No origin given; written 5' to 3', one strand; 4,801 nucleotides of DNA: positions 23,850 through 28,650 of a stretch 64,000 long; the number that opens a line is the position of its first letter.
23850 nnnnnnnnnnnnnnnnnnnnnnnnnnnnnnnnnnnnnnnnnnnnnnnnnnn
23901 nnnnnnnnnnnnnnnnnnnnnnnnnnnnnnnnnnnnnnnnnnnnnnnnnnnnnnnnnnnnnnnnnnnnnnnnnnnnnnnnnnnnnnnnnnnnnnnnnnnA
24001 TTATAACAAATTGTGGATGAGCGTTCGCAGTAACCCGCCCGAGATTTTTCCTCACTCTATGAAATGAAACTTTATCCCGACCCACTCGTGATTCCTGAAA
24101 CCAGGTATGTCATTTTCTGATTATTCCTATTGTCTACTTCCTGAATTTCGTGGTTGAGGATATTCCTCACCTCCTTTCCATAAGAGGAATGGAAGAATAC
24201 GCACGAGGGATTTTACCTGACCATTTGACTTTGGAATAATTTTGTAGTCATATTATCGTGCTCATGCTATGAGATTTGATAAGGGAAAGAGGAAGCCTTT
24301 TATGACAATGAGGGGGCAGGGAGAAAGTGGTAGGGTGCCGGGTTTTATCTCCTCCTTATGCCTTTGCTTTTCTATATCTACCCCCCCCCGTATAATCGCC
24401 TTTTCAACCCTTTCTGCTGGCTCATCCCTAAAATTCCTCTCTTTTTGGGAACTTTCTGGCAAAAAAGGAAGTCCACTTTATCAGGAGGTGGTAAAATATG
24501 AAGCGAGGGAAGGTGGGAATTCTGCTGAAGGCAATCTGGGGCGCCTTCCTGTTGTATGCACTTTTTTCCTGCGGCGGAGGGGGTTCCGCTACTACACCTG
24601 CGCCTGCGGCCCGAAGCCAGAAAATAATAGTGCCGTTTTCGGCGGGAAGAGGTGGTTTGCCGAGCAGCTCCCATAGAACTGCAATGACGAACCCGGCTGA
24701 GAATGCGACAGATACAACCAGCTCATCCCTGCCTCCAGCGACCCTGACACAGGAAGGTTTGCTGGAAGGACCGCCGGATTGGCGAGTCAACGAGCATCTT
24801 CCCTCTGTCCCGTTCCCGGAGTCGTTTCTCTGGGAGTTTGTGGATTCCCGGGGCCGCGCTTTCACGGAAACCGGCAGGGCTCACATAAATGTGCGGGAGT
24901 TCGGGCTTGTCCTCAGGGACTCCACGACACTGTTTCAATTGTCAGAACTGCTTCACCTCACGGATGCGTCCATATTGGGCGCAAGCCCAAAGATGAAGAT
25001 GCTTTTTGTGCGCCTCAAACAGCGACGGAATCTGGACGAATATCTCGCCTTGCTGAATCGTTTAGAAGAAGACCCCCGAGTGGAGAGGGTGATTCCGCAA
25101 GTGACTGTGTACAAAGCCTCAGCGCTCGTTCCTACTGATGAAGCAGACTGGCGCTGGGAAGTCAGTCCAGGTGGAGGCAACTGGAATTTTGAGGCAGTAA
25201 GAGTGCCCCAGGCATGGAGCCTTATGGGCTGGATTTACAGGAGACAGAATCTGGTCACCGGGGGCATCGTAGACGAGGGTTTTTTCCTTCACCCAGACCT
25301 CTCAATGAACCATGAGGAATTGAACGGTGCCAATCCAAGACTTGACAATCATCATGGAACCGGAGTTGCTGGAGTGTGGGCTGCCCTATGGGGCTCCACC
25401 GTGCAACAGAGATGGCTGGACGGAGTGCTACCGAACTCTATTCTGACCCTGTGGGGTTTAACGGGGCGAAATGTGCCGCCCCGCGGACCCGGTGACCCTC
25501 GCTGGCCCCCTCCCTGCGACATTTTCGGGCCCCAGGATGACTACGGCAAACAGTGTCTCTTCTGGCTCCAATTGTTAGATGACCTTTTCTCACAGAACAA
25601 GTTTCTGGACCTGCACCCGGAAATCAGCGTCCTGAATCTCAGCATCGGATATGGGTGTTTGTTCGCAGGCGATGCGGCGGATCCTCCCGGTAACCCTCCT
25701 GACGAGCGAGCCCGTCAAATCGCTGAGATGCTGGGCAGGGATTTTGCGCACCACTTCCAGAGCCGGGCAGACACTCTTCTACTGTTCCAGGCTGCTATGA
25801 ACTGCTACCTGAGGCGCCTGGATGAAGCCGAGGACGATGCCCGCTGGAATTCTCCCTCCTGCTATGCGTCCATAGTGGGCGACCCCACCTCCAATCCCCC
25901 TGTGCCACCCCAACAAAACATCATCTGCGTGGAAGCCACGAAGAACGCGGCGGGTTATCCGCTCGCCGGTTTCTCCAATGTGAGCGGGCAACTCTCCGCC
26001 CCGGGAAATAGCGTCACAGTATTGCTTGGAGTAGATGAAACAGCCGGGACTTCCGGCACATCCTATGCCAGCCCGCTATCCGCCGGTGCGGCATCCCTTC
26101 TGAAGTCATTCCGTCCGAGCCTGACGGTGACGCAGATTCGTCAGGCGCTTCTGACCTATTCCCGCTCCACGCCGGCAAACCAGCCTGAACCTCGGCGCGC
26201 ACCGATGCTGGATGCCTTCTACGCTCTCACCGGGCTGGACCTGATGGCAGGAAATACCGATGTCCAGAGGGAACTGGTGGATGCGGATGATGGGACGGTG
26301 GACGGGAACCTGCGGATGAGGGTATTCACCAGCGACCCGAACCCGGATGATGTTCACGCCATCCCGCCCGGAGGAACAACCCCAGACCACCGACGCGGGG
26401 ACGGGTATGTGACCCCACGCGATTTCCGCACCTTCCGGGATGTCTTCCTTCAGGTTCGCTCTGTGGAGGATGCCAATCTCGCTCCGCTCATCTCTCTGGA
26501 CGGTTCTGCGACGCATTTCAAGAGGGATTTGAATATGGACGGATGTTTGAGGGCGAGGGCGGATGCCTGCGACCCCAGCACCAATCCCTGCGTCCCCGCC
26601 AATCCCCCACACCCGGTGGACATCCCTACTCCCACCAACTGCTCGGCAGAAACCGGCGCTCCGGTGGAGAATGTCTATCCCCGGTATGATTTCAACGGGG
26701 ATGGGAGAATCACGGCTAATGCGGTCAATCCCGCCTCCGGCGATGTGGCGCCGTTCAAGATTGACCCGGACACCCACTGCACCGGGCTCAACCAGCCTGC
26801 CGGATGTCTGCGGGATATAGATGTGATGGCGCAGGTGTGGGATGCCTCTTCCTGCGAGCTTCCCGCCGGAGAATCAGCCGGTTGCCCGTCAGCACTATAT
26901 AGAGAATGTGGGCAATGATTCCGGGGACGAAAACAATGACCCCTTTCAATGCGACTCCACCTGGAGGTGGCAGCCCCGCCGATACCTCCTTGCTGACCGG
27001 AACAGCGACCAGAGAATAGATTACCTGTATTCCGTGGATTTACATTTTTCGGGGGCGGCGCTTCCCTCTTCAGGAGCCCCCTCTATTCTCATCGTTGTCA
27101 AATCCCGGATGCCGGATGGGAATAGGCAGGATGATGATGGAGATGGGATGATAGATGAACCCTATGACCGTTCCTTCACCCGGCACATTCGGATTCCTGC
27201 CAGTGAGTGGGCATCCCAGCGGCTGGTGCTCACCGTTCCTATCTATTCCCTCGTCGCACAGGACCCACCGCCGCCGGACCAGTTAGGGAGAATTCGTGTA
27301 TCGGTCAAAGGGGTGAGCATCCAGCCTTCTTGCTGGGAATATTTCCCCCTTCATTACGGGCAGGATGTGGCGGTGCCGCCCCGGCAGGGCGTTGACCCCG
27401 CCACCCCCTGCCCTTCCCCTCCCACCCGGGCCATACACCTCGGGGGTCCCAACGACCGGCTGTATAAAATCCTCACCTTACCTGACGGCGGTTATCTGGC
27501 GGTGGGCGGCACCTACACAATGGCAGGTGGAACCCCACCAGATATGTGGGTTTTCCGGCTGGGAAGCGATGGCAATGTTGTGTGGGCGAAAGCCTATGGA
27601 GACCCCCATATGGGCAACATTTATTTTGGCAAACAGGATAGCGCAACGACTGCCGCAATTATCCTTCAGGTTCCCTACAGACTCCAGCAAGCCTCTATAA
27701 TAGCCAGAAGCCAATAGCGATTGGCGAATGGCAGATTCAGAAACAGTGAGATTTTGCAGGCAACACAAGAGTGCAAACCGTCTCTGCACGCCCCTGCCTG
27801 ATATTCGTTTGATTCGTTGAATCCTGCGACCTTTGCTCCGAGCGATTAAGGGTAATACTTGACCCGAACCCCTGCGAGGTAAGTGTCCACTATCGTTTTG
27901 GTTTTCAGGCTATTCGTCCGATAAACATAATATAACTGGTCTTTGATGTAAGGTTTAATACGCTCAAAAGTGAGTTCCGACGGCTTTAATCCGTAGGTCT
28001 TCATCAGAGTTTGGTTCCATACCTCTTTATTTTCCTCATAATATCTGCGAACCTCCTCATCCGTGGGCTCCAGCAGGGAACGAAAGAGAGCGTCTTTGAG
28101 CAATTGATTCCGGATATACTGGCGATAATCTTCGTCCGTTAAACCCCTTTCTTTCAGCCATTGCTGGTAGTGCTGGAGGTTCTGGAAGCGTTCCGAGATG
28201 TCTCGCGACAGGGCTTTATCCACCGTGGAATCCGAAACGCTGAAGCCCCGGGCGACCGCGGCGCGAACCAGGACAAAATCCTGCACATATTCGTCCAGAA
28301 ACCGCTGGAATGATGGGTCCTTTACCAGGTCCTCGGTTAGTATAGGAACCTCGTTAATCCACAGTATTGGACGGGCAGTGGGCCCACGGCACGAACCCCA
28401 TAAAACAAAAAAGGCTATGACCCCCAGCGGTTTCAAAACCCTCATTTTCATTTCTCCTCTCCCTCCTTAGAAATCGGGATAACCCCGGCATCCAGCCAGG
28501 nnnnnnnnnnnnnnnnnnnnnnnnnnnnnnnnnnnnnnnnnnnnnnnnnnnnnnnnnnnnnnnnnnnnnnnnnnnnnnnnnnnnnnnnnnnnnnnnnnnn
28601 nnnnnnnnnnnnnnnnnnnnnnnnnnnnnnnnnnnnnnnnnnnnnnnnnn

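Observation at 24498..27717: S8 peptidase lipoprotein with dockerin/EF-hand-like Ca loops whose reading frame breaks at about 26824-26918; downstream ORF looks like its frameshifted C-terminus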

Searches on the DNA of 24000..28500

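Call 25: search_rna_families(source=window, start=24000, end=28500, threshold=evalue, max_evalue=1)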
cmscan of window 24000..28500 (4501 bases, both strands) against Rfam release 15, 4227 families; matches with E-value up to 1: 2.
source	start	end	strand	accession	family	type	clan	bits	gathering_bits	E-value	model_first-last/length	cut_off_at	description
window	26682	26766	+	RF01275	sR22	Gene; snRNA; snoRNA; CD-box;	-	20.2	40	0.83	1-58/58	no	Small nucleolar RNA sR22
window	27126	27170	+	RF01126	sR41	Gene; snRNA; snoRNA; CD-box;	-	18.6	54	0.37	1-53/53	no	Small nucleolar RNA sR41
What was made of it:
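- Rfam finds nothing (call 25). Rfam finds no family (call 25).
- Tried and rejected: Rfam gave only two chance-level snoRNA hits (call 25).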

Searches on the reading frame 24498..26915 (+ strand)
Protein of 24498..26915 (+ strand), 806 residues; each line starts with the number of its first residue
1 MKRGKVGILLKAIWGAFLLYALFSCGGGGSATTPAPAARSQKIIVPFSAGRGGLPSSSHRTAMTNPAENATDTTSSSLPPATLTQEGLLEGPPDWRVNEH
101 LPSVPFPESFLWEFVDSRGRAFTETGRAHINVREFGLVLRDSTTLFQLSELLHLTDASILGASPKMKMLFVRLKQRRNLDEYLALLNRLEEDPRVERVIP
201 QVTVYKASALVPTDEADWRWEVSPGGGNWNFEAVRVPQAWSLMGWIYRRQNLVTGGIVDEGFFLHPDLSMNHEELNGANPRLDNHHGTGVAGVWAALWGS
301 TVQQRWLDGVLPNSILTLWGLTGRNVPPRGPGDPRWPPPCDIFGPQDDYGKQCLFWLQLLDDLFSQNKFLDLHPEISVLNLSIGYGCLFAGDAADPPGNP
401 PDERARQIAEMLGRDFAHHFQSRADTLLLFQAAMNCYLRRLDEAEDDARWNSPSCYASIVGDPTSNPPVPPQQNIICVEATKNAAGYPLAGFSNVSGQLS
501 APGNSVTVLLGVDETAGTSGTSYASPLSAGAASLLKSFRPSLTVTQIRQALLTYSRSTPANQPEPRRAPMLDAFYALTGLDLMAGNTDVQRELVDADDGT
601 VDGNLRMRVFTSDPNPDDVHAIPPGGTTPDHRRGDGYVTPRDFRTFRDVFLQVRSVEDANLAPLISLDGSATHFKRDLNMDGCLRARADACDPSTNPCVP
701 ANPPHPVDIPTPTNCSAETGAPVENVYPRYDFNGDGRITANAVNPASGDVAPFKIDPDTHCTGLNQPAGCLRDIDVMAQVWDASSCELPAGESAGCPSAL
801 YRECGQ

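Call 4: search_protein_families(library=pfam, proteins=[window:24498-26915:+], max_evalue=0.1)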
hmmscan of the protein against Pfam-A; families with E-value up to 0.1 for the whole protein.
window:24498-26915:+ (806 aa): 1 family
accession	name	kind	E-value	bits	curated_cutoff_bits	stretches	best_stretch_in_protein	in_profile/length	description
PF00082.27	Peptidase_S8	-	4.9e-14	52.8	21.8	1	256-555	7-273/288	Subtilase family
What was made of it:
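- On Peptidase family S8 (subtilases): PF00082 at E=4.9e-14, 52.8 bits against a gathering score of 21.8, residues 256-555 covering profile positions 7-273 of 288 (call 4).
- Checked: ORF1 matches Pfam Peptidase_S8 at E=4.9e-14, 52.8 bits against a cut-off of 21.8, over residues 256-555 (call 4).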

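Call 5: search_protein_families(library=ncbifam, proteins=[window:24498-26915:+], max_evalue=0.1)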
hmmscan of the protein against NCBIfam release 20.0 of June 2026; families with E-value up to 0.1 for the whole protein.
window:24498-26915:+ (806 aa): 2 families
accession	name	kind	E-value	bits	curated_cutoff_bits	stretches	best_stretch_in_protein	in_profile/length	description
TIGR03921.1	T7SS_mycosin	equivalog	1.9e-08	33.8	278.75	1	498-580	199-288/353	type VII secretion-associated serine protease mycosin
TIGR03895.1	protease_PatA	subfamily_domain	0.089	11.5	421.05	0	500-563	141-208/606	PatA/PatG family cyanobactin maturation protease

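Call 8: find_homologous_proteins(query=window:24498-26915:+, max_evalue=0.001)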
Query window:24498-26915:+ (806 aa): 3 proteins with E <= 0.001 among 8000 candidates.
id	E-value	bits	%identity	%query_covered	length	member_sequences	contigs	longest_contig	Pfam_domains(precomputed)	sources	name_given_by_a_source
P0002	0.0e+0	1897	100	100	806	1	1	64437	PF00082.28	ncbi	-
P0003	1.1e-165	571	43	95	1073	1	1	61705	PF00082.28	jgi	jgi:hypothetical protein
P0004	3.1e-10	57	26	60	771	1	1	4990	PF00082.28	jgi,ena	-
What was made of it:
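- Tried and rejected: With ORF1 it found one true homologue, P0003 (call 8).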

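Call 12: find_encoding_contigs(protein=P0003, flank=8000, max_places=4)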
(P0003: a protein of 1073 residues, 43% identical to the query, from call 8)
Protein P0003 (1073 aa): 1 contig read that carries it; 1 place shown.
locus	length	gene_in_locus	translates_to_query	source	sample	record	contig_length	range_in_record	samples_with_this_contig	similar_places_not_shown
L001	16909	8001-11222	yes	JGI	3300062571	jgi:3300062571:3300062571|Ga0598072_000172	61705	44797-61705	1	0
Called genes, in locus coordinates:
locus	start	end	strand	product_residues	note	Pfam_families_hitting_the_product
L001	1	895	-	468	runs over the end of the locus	PF03600:CitMHS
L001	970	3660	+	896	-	PF00756:Esterase (weak), PF00326:Peptidase_S9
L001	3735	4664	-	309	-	PF01370:Epimerase, PF03435:Sacchrp_dh_NADP (weak), PF05368:NmrA (weak), PF01073:3Beta_HSD (weak), PF13460:NAD_binding_10, PF16363:GDP_Man_Dehyd, PF08338:DUF1731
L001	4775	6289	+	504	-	-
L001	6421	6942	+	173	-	-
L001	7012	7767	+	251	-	PF00730:HhH-GPD, PF00633:HHH, PF10576:EndIII_4Fe-2S (weak)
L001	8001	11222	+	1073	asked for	PF00082:Peptidase_S8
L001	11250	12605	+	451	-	-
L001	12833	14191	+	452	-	PF01243:PNPOx_N, PF01040:UbiA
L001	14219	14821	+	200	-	PF00174:Oxidored_molyb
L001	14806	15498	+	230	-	PF02517:Rce1-like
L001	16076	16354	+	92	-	-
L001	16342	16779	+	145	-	-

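Call 13: find_encoding_contigs(protein=P0002, flank=8000, max_places=4)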
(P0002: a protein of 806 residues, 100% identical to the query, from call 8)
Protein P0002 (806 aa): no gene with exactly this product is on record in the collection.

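Call 34: search_protein_representatives(alignment_id=A3)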
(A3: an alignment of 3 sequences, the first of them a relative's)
Query: 3 sequences, 1101 profile positions. Proteins with E-value up to 0.001 (for the whole library): 2772; up to 1e-10: 601; up to 1e-30: 227. The best 150 are listed.
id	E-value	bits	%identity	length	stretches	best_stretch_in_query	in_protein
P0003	0.0e+00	2241.6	-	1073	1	1-1101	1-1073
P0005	2.4e-187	641.4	-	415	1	102-512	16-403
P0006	6.8e-180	616.7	-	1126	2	483-1083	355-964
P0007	2.8e-98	346.4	-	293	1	609-881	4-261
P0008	9.1e-89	314.9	-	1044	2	487-1054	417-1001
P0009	2.0e-87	310.5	-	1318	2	644-1073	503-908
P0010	6.9e-87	308.7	-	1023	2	479-1010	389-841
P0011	3.4e-83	296.5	-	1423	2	642-1066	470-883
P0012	1.0e-82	294.9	-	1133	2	484-1050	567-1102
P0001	7.5e-80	285.4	-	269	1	954-1099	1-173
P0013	1.3e-79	284.6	-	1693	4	641-820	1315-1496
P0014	6.7e-79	282.3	-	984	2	449-921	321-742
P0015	4.6e-78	279.5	-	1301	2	644-1000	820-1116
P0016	7.5e-78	278.8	-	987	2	571-1082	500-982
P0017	1.7e-76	274.3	-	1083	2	219-921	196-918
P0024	1.4e-70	254.8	-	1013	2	483-1051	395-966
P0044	2.5e-54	200.9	-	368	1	701-1082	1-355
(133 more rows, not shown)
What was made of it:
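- Many are 900-1500-aa proteins whose single matched stretch crosses the junction (call 34).
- Tried and rejected: The exhaustive HMMER search (call 34) was needed to see the family.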

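Call 36: find_encoding_contigs(protein=P0007, flank=6000, max_places=4)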
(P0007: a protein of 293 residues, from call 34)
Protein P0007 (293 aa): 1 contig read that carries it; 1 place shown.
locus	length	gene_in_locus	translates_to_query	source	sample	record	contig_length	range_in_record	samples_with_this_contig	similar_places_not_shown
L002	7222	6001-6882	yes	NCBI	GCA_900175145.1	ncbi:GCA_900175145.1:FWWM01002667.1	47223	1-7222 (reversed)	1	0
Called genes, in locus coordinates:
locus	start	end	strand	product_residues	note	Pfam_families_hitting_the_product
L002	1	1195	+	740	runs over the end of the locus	PF04879:Molybdop_Fe4S4, PF00384:Molybdopterin, PF01568:Molydop_binding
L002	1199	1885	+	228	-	PF00037:Fer4 (faint), PF12797:Fer4_2 (weak), PF12837:Fer4_6 (faint), PF13237:Fer4_10 (faint), PF12838:Fer4_7 (weak), PF13247:Fer4_11, PF12838:Fer4_7 (weak), PF13187:Fer4_9 (weak), +4 more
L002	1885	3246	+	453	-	PF03916:NrfD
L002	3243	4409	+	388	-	PF14376:Haem_bd (faint), PF00034:Cytochrom_C (weak), PF09699:Paired_CXXCH_1 (faint), PF13442:Cytochrome_CBB3 (faint), PF00034:Cytochrom_C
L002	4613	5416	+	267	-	-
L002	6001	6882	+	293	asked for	PF00082:Peptidase_S8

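Call 37: find_encoding_contigs(protein=P0005, flank=6000, max_places=4)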
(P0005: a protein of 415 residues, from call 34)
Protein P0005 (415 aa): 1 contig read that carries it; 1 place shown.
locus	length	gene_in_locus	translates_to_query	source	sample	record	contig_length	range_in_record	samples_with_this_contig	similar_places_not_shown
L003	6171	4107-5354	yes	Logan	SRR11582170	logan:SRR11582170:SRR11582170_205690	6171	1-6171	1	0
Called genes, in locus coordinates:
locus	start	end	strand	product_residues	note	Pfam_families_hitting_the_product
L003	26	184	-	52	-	-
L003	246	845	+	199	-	-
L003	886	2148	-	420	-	PF14522:Cytochrome_C7 (faint), PF13435:Cytochrome_C554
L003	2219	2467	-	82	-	-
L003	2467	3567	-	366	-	PF01950:FBPase_3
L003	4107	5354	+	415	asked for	-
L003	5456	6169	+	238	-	?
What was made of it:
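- Genes flanking these loci are called full length (calls 36, 37).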

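Call 46: search_protein_families(library=pfam, proteins=[P0006, P0008, P0009, P0016, P0024, P0012, P0044, P0011, L001:11223-12602:+], max_evalue=0.01)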
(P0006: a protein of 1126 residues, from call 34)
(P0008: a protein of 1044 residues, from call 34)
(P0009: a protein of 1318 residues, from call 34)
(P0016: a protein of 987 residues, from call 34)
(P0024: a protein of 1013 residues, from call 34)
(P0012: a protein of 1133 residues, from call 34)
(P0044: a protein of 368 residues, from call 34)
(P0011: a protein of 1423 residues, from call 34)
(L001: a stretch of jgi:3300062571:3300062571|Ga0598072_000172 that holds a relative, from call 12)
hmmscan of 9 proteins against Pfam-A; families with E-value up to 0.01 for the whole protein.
P0006 (1126 aa): 1 family
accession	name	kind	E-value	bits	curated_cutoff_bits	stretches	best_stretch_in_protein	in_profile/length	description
PF00082.27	Peptidase_S8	-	4.6e-14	52.9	21.8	1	251-567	6-273/288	Subtilase family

P0008 (1044 aa): 3 families
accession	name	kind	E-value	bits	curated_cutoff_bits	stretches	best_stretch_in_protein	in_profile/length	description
PF00082.27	Peptidase_S8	-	4.9e-16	59.3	21.8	2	419-618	108-253/288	Subtilase family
PF16640.11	Big_3_5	-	0.0037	18.2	35.5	0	36-118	5-87/88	Bacterial Ig-like domain (group 3)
PF22148.1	Fervidolysin_NPro-like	-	0.007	17.2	21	0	161-231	15-80/81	Fervidolysin N-terminal prodomain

P0009 (1318 aa): 4 families
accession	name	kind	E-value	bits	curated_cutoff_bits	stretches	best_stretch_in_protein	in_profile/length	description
PF00353.25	HemolysinCabind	-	1.3e-42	143.8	23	9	927-961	2-36/36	RTX calcium-binding nonapeptide repeat (4 copies)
PF00082.27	Peptidase_S8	-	6.5e-20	72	21.8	1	315-542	55-270/288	Subtilase family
PF08548.17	Peptidase_M10_C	-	0.00064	20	20.7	0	944-973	85-104/193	Peptidase M10 serralysin C terminal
PF00404.24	Dockerin_1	-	0.005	17.4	22.9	0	628-663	6-42/57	Dockerin type I domain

P0016 (987 aa): 1 family
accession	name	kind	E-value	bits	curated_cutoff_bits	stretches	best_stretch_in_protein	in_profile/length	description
PF00082.27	Peptidase_S8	-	3.7e-19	69.6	21.8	1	361-617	55-269/288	Subtilase family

P0024 (1013 aa): 2 families
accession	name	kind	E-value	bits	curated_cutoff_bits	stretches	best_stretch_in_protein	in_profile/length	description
PF00082.27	Peptidase_S8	-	1.2e-15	58.1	21.8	1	298-604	4-253/288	Subtilase family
PF22148.1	Fervidolysin_NPro-like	-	2.9e-05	24.8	21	1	176-242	19-80/81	Fervidolysin N-terminal prodomain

P0012 (1133 aa): 3 families
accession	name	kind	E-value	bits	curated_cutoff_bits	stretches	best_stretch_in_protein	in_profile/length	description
PF00082.27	Peptidase_S8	-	2.2e-17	63.7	21.8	1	428-776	6-273/288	Subtilase family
PF08909.16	DUF1854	-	0.0031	17.8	26.8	1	30-120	5-93/130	Domain of unknown function (DUF1854)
PF22148.1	Fervidolysin_NPro-like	-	0.0039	18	21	0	289-351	20-77/81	Fervidolysin N-terminal prodomain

P0044 (368 aa): 0 families

P0011 (1423 aa): 2 families
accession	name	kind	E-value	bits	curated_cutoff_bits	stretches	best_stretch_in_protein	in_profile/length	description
PF00082.27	Peptidase_S8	-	1.7e-19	70.6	21.8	1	242-511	52-270/288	Subtilase family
PF24251.1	DUF7453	-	3.1e-11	43.3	26.2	1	1216-1412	151-364/460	Family of unknown function (DUF7453)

L001:11223-12602:+ (460 aa): 1 family
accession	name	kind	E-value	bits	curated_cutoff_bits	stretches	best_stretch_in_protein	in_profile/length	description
PF13360.13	PQQ_2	-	0.0019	18.3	27.6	0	153-287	125-231/233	Outer membrane protein assembly factor BamB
